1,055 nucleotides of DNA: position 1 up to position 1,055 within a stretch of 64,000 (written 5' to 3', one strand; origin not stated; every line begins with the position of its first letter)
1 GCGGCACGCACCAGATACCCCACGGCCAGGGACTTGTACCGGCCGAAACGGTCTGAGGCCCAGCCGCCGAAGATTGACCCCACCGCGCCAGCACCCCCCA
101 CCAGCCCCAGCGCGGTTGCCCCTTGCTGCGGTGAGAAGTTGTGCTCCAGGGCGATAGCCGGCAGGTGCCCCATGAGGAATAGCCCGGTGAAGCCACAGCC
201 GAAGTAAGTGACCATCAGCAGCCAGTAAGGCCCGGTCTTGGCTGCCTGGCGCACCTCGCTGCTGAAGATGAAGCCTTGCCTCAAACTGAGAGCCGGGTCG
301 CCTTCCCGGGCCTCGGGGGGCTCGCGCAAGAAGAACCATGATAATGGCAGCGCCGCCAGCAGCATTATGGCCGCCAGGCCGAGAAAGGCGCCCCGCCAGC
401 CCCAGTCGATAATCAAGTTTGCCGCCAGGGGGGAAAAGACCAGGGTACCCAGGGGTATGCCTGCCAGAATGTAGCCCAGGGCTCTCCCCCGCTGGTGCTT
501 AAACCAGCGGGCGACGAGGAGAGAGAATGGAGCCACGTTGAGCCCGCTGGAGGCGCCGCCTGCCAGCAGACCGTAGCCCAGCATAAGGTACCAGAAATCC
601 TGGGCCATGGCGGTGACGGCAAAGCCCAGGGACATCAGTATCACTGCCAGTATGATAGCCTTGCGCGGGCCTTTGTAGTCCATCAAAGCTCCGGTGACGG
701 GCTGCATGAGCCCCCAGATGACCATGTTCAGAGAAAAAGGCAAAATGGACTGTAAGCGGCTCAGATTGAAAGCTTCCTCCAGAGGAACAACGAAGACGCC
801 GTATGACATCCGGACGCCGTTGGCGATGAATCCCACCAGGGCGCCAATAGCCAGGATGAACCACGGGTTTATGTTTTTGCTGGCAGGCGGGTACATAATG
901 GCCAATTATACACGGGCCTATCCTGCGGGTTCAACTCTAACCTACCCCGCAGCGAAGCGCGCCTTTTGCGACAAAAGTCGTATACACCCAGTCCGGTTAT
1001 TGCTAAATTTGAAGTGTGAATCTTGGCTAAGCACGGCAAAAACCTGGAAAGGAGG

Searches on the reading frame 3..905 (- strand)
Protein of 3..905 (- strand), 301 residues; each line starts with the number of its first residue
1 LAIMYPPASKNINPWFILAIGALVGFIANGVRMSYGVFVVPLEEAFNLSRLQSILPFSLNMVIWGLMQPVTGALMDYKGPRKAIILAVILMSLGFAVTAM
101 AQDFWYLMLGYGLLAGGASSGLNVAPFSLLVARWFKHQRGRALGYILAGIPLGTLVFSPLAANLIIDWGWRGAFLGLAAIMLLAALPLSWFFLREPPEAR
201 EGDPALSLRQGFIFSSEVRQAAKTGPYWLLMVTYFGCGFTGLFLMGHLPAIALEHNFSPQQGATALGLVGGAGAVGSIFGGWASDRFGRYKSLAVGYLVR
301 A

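Call 56: search_protein_families(library=pfam, proteins=[window:3-905:-], max_evalue=0.00001)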
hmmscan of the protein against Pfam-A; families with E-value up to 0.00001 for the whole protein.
window:3-905:- (301 aa): 1 family
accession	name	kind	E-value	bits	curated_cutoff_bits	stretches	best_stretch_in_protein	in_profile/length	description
PF07690.21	MFS_1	-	4e-39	135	33.4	1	22-299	2-277/347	Major Facilitator Superfamily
